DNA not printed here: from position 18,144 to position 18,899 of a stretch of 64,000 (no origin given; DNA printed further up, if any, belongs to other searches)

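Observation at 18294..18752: A secreted His-cluster / Pro-Ala-Tyr-repeat / glycine-zipper protein sits beside the copper module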

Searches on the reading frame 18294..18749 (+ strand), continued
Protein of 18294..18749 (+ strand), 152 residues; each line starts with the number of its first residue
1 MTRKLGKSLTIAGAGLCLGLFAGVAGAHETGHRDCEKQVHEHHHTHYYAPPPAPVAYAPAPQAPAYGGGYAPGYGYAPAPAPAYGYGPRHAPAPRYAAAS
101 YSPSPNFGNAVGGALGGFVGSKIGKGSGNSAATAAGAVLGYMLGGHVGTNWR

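Call 28: search_protein_representatives(alignment_id=A1)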
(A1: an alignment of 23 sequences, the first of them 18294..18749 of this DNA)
Query: 23 sequences, 150 profile positions. Proteins with E-value up to 0.001 (for the whole library): 2257; up to 1e-10: 209; up to 1e-30: 13. The best 150 are listed.
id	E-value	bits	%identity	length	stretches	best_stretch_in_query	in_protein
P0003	4.1e-47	176.8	-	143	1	1-150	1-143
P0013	2.2e-45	171.2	-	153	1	1-146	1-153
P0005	2.3e-45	171.1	-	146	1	3-150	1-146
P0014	5.9e-43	163.3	-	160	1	1-149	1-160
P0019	9.7e-41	156.1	-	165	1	1-149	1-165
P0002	2.1e-40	155.1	-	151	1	3-150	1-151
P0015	3.3e-39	151.2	-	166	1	2-147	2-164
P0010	1.0e-38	149.6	-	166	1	1-149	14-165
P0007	1.4e-37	145.9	-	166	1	3-150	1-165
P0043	5.7e-35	137.4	-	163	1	3-150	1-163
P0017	6.2e-34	134.0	-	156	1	4-144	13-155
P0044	1.1e-31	126.8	-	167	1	1-149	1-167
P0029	3.0e-31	125.3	-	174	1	13-149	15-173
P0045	1.5e-30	123.0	-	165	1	10-150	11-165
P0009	6.3e-30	121.0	-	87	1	64-149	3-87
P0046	5.6e-29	118.0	-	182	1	5-150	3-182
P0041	3.4e-25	105.7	-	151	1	4-146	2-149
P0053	6.8e-21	91.7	-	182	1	5-150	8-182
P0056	6.8e-20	88.5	-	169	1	8-150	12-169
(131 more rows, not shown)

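Call 33: search_solved_structures(query=A1, max_evalue=1, show_alignments=2)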
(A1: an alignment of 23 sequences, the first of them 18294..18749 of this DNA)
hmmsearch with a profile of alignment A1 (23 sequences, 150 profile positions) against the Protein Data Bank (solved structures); distinct sequences matched with E-value up to 1: 12.
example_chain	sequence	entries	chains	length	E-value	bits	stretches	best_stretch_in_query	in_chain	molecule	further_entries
7ojf_A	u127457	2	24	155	3.5e-07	34.2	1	99-147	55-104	Outer membrane lipoprotein slyB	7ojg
8xnb_A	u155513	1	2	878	0.0074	20.1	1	13-57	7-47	Outer membrane protein assembly factor BamA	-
4fe8_A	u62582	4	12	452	0.18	15.6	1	11-77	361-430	Maltose-binding periplasmic protein,Huntingtin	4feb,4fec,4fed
7cu3_B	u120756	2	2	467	0.21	15.4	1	24-73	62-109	Transmembrane protein FAM155A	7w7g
9k6l_R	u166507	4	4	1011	0.22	15.4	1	28-87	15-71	exo-alpha-sialidase,Taste receptor type 2 member 16,LgBiT | Fusion protein 1,exo-alpha-sialidase,Taste receptor type 2 member 16,Fusion protein 2,exo- | Fusion 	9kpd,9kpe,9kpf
9r42_R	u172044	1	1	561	0.23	15.3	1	26-61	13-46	Soluble cytochrome b562,D(3) dopamine receptor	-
8vxh_A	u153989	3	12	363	0.29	15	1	40-94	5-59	Undecaprenyl-phosphate 4-deoxy-4-formamido-L-arabinose transferase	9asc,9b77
7x5h_R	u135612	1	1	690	0.51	14.2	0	27-61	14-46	Soluble cytochrome b562,5-hydroxytryptamine receptor 5A,hydroxytryptamine receptor 5A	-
7f61_B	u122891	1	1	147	0.6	14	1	30-55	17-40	Soluble cytochrome b562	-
6m25_A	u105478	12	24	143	0.88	13.4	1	38-57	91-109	Sirohydrochlorin cobaltochelatase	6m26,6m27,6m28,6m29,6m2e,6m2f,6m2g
8i56_A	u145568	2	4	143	0.9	13.4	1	38-57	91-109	Sirohydrochlorin cobaltochelatase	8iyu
7wji_D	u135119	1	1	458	0.91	13.4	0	22-61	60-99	Transmembrane protein FAM155A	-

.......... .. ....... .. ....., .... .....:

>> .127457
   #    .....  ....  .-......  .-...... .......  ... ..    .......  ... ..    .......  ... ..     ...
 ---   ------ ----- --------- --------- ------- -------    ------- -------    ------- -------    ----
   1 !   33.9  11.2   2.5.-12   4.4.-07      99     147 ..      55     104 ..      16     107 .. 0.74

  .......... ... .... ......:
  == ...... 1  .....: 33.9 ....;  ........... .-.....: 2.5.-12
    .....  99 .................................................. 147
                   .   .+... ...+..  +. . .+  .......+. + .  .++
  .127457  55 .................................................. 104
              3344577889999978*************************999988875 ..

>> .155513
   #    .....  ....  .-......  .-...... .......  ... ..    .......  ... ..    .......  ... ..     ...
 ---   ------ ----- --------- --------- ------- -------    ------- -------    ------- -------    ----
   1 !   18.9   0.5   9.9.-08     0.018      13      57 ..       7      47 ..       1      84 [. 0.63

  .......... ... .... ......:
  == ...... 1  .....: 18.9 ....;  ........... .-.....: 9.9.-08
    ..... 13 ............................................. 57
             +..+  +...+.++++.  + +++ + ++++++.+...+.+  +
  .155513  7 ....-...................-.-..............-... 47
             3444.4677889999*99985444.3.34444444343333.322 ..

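Call 49: search_dna_similar(query=window:18294-18749:+, collection=plasmids, mode=protein, max_evalue=0.001, max_rows=25)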
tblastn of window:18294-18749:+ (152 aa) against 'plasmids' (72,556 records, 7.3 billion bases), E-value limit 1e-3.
No match.

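Call 57: find_encoding_contigs(protein=P0056, flank=5000, max_places=2)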
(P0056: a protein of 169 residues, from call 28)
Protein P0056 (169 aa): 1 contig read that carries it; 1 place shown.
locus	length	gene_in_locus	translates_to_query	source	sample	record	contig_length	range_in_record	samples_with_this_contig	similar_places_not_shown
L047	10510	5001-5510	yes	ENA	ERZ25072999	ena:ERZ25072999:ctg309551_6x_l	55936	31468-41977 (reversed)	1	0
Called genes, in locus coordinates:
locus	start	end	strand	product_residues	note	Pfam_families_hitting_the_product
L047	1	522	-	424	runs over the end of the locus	PF01053:Cys_Met_Meta_PP, PF01041:DegT_DnrJ_EryC1 (faint)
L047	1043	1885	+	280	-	PF00561:Abhydrolase_1 (weak), PF07819:PGAP1 (weak), PF12146:Hydrolase_4 (weak)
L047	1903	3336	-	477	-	PF01926:MMR_HSR1, PF11981:DUF3482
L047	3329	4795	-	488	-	PF11067:DUF2868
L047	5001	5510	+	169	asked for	PF05433:Rick_17kDa_Anti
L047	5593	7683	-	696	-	PF02897:Peptidase_S9_N, PF02129:Peptidase_S15 (weak), PF00326:Peptidase_S9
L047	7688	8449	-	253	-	PF04231:Endonuclease_1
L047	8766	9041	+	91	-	PF00216:Bac_DNA_binding, PF18291:HU-HIG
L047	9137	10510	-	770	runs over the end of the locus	PF21474:DNApolII_N, PF03104:DNA_pol_B_exo1, PF00136:DNA_pol_B, PF03175:DNA_pol_B_2 (faint)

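Call 58: find_encoding_contigs(protein=P0046, flank=5000, max_places=2)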
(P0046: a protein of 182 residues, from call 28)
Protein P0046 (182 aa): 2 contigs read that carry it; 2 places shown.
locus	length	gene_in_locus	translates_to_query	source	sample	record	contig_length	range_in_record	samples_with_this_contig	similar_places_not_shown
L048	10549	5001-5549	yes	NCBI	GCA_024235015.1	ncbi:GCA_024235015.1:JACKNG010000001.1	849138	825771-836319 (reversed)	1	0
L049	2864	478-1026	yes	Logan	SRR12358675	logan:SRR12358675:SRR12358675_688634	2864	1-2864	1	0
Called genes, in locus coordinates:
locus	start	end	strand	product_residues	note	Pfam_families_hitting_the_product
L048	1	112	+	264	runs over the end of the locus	PF00925:GTP_cyclohydro2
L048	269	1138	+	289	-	PF00753:Lactamase_B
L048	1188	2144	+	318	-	PF00005:ABC_tran, PF13304:AAA_21 (weak)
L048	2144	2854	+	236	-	PF13346:ABC2_membrane_5 (weak), PF12679:ABC2_membrane_2, PF12730:ABC2_membrane_4, PF12698:ABC2_membrane_3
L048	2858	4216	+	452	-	PF23357:DUF7088, PF09822:ABC_transp_aux, PF14258:DUF4350 (weak)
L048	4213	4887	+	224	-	-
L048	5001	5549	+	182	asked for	PF12778:PXPV (weak), PF05433:Rick_17kDa_Anti (weak)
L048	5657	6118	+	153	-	-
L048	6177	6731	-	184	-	-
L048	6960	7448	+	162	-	PF11026:DUF2721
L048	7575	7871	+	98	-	PF02627:CMD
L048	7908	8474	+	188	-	PF04542:Sigma70_r2, PF07638:Sigma70_ECF, PF08281:Sigma70_r4_2, PF04545:Sigma70_r4, PF22233:PhyR_sigma-like (weak)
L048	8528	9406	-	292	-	PF00296:Bac_luciferase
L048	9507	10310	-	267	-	PF00520:Ion_trans, PF07885:Ion_trans_2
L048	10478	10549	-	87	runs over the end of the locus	-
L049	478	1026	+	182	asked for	PF12778:PXPV (weak), PF05433:Rick_17kDa_Anti (weak)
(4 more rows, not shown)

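Call 59: find_encoding_contigs(protein=P0053, flank=5000, max_places=2)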
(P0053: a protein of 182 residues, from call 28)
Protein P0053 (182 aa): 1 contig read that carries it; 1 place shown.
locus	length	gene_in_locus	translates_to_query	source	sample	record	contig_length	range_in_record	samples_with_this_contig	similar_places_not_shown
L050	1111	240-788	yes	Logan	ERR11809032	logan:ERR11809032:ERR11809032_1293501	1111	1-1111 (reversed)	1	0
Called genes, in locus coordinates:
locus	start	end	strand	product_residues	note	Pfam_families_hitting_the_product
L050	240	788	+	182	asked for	-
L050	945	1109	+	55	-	?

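Call 62: list_cluster_members(proteins=[window:18294-18749:+, window:17379-18170:+, window:16917-17195:-, window:14468-16903:-, window:13951-14415:-])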
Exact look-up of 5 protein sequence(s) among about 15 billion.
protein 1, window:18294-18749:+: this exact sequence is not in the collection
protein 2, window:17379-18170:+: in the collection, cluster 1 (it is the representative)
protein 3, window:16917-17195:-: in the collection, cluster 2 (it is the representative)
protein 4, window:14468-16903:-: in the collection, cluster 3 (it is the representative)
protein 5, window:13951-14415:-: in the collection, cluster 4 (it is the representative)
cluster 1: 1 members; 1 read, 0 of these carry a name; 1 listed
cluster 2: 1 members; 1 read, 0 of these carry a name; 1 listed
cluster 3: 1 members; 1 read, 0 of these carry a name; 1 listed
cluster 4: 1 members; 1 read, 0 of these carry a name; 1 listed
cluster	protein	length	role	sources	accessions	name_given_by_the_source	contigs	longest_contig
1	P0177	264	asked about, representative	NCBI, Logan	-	-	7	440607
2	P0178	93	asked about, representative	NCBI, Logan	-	-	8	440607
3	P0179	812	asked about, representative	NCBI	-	-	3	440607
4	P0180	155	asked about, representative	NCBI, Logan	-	-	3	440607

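Call 68: find_homologous_proteins(query=A1, max_evalue=1e-8)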
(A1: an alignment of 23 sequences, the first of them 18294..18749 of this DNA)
Query A1 (23 sequences) (152 aa, profile of the alignment): 140 proteins with E <= 1e-8 among 8000 candidates; the best 120 are listed.
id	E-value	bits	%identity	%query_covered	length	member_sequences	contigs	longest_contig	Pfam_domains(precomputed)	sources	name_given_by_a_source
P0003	1.3e-46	177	52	96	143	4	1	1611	PF05433.21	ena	-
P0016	4.2e-46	175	36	95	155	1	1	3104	PF05433.21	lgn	-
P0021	7.8e-46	174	64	42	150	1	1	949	PF05433.21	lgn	-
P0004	2.4e-45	173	47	100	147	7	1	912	PF05433.21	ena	-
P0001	5.1e-45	172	50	100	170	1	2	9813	PF05433.21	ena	-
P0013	6.9e-45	171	38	96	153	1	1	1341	PF05433.21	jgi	jgi:hypothetical protein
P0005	7.3e-45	171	45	100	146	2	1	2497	PF05433.21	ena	-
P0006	1.1e-44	171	61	52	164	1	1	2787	PF05433.21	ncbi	-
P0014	1.9e-42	163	40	97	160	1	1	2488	PF05433.21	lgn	-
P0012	3.2e-42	163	53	55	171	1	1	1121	PF05433.21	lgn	-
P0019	3.1e-40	156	53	52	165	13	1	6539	PF05433.21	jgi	-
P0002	6.5e-40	155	46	100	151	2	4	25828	PF05433.21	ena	-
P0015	1.0e-38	151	56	49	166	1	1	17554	PF05433.21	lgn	-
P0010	3.2e-38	150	69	38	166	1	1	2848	PF05433.21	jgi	jgi:hypothetical protein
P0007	4.4e-37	146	44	100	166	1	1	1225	PF05433.21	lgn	-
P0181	1.2e-34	138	50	57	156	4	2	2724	PF05433.21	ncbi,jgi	-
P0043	1.8e-34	137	34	85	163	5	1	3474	PF05433.21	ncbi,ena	-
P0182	8.0e-34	135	39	97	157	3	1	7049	PF05433.21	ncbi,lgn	ncbi:MAG: glycine zipper 2TM domain-containing protein [Gammaproteobacteria bacterium]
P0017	1.9e-33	134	47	75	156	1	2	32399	PF05433.21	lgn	-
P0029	9.6e-31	125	55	51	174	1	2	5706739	PF05433.21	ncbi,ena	-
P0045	4.8e-30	123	67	34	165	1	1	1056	PF05433.21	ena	-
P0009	2.0e-29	121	75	32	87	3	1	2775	PF05433.21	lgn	-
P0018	4.6e-28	117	67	32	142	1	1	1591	PF05433.21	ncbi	ncbi:MAG: glycine zipper 2TM domain-containing protein, partial [Gammaproteobacteria bacterium]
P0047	6.8e-25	106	68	33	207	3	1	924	PF05433.21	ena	-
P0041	1.1e-24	106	53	57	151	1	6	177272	PF05433.21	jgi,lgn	-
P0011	6.3e-23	100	79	26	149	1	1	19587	PF05433.21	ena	-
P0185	1.4e-22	99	68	37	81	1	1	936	PF05433.21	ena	-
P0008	5.5e-22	97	41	84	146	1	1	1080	PF05433.21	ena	-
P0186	4.0e-19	88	38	57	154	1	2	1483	PF05433.21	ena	-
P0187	5.6e-19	87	67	8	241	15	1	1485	PF05433.21,PF13488.12,PF16998.11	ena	-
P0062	6.6e-19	87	63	18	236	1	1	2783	PF05433.21,PF16998.11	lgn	-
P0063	6.8e-19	87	46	73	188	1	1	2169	PF05433.21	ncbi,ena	-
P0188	1.6e-18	86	-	-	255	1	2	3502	PF05433.21,PF13488.12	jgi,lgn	-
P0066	2.6e-18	85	56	26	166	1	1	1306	PF05433.21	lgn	-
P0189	4.3e-18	84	55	26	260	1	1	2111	PF13441.13,PF05433.21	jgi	-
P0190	3.0e-17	82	57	18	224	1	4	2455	PF05433.21,PF13488.12,PF16998.11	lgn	-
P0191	4.1e-17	81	56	28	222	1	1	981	PF05433.21,PF13488.12,PF16998.11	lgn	-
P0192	4.2e-17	81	53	26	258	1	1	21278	PF05433.21,PF13488.12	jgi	-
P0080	7.8e-17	80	43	50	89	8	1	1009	PF05433.21,PF13488.12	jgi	-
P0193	8.1e-17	80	49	39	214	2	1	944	PF05433.21,PF16998.11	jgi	-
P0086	2.7e-16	78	39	52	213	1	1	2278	PF05433.21,PF16998.11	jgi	jgi:surface antigen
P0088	3.7e-16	78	63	28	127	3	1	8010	PF05433.21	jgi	jgi:hypothetical protein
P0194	4.8e-16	78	-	-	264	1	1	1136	PF05433.21,PF13488.12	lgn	-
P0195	6.9e-16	77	58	17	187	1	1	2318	PF05433.21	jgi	jgi:hypothetical protein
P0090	1.2e-15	76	48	48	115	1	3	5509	PF05433.21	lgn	-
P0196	1.5e-15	76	55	25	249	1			PF05433.21,PF13488.12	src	-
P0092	1.8e-15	76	41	95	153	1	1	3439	PF05433.21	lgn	-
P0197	2.5e-15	75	53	26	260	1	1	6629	PF05433.21,PF13488.12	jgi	-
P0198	2.6e-15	75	46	49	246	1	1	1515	PF05433.21,PF16998.11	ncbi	-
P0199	2.9e-15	75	68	20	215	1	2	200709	PF05433.21,PF16998.11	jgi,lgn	jgi:surface antigen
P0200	3.2e-15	75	55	26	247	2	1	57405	PF05433.21,PF13488.12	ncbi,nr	ncbi:MAG: hypothetical protein A3I02_16175 [Betaproteobacteria bacterium RIFCSPLOWO2_02_FULL_67_26]|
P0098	4.7e-15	74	62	19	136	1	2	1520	PF05433.21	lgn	-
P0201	1.3e-14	73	-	-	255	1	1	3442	PF05433.21,PF13488.12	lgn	-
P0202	2.3e-14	72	56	18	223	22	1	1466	PF05433.21,PF13488.12,PF16998.11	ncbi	-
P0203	8.5e-14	70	52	22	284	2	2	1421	PF13441.13,PF05433.21,PF13488.12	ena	-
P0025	1.5e-13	70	43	46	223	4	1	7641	PF05433.21,PF16998.11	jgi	jgi:surface antigen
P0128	1.7e-13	69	47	39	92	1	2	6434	PF05433.21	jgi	jgi:uncharacterized protein YcfJ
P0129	1.8e-13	69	42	33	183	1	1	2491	PF05433.21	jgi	jgi:hypothetical protein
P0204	3.0e-13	69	68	29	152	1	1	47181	PF13441.13,PF05433.21,PF13488.12,PF16998.11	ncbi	-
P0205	3.3e-13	68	63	28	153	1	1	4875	PF13441.13,PF05433.21,PF16998.11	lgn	-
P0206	6.2e-13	68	-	-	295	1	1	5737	PF05433.21,PF13488.12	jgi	jgi:uncharacterized protein YcfJ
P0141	7.5e-13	67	38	73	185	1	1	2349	PF05433.21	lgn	-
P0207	8.6e-13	67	54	26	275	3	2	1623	PF05433.21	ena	-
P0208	1.3e-12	66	40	38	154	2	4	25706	PF05433.21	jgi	jgi:hypothetical protein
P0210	2.4e-12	66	-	-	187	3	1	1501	PF13441.13,PF05433.21,PF13488.12,PF16998.11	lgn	-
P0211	5.8e-12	64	43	41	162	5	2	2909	PF05433.21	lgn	-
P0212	7.1e-12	64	39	70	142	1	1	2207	PF05433.21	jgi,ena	-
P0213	7.7e-12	64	51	26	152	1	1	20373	PF05433.21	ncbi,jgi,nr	ncbi:MAG: glycine zipper 2TM domain-containing protein [Zoogloeaceae bacterium]|jgi:uncharacterized 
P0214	8.9e-12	64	57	23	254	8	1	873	PF05433.21,PF16998.11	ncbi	-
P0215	9.9e-12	64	36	91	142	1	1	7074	PF05433.21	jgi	jgi:hypothetical protein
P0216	1.3e-11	63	53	26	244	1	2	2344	PF13441.13,PF05433.21,PF13488.12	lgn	-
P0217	1.4e-11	63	49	41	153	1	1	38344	PF05433.21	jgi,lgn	-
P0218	1.5e-11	63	46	70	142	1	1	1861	PF05433.21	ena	-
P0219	1.9e-11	63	41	91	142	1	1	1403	PF05433.21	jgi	-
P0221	2.5e-11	62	-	-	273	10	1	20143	PF05433.21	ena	-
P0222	4.0e-11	62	82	7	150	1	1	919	PF13441.13,PF05433.21,PF16998.11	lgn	-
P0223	4.8e-11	61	65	20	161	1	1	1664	PF13441.13,PF05433.21,PF13488.12,PF16998.11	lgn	-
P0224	4.9e-11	61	51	34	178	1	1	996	PF05433.21,PF13488.12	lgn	-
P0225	5.0e-11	61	42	33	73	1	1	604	PF05433.21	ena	-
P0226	5.7e-11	61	51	32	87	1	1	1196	PF05433.21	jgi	-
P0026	5.8e-11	61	67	22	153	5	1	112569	PF13441.13,PF05433.21,PF13488.12,PF16998.11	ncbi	-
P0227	5.9e-11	61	52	19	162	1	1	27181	PF05433.21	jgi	-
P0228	6.7e-11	61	41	47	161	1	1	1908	PF05433.21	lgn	-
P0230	9.4e-11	60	46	38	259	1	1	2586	PF05433.21,PF13488.12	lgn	-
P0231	9.6e-11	60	47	38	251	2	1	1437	PF05433.21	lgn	-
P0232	1.4e-10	60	49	26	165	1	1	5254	PF05433.21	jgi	jgi:hypothetical protein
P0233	1.9e-10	59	57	20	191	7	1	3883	PF05433.21,PF13488.12,PF16998.11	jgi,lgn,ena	-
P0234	2.0e-10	59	72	21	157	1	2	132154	PF13441.13,PF05433.21,PF13488.12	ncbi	-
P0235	2.7e-10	59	38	50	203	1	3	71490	PF05433.21,PF16998.11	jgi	jgi:surface antigen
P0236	2.7e-10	59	49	28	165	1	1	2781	PF05433.21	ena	-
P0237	2.8e-10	59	66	29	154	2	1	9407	PF13441.13,PF05433.21,PF13488.12,PF16998.11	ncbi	-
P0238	2.8e-10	59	50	18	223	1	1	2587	PF05433.21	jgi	jgi:uncharacterized protein YcfJ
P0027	2.9e-10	59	67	22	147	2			PF13441.13,PF05433.21,PF13488.12,PF16998.11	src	-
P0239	3.1e-10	59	39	76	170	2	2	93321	PF05433.21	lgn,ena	-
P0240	3.4e-10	59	66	21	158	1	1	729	PF13441.13,PF05433.21,PF13488.12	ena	-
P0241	3.9e-10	58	59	21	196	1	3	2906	PF05433.21,PF13488.12,PF16998.11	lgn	-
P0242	4.5e-10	58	61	20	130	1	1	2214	PF05433.21,PF16998.11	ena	-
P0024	4.9e-10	58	76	27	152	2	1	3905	PF13441.13,PF05433.21,PF16998.11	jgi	jgi:surface antigen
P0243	5.8e-10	58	40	52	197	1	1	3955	PF05433.21,PF16998.11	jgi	jgi:surface antigen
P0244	6.8e-10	58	-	-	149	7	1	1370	PF13441.13,PF05433.21,PF13488.12,PF16998.11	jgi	jgi:surface antigen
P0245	7.9e-10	57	66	19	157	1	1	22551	PF13441.13,PF05433.21,PF16998.11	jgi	-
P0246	8.1e-10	57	59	21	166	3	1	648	PF13441.13,PF05433.21,PF16998.11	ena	-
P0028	8.6e-10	57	68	20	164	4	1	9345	PF05433.21,PF16998.11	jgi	jgi:surface antigen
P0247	8.9e-10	57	66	19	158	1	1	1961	PF13441.13,PF05433.21,PF16998.11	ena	-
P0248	9.3e-10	57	63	21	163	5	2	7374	PF13441.13,PF05433.21,PF16998.11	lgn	-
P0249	1.2e-9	57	42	34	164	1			PF05433.21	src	-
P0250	1.3e-9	57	70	18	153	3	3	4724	PF13441.13,PF05433.21,PF13488.12,PF16998.11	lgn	-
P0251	1.3e-9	57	33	56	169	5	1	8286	PF05433.21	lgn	-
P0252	1.3e-9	57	41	34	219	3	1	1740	PF05433.21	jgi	-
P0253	1.4e-9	57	56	22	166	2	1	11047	PF13441.13,PF05433.21,PF16998.11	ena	-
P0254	1.4e-9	57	45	42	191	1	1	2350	PF13441.13,PF05433.21,PF16998.11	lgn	-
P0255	1.4e-9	57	-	-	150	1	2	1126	PF13441.13,PF05433.21,PF16998.11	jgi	jgi:surface antigen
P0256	1.4e-9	57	63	21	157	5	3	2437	PF13441.13,PF05433.21,PF13488.12,PF16998.11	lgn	-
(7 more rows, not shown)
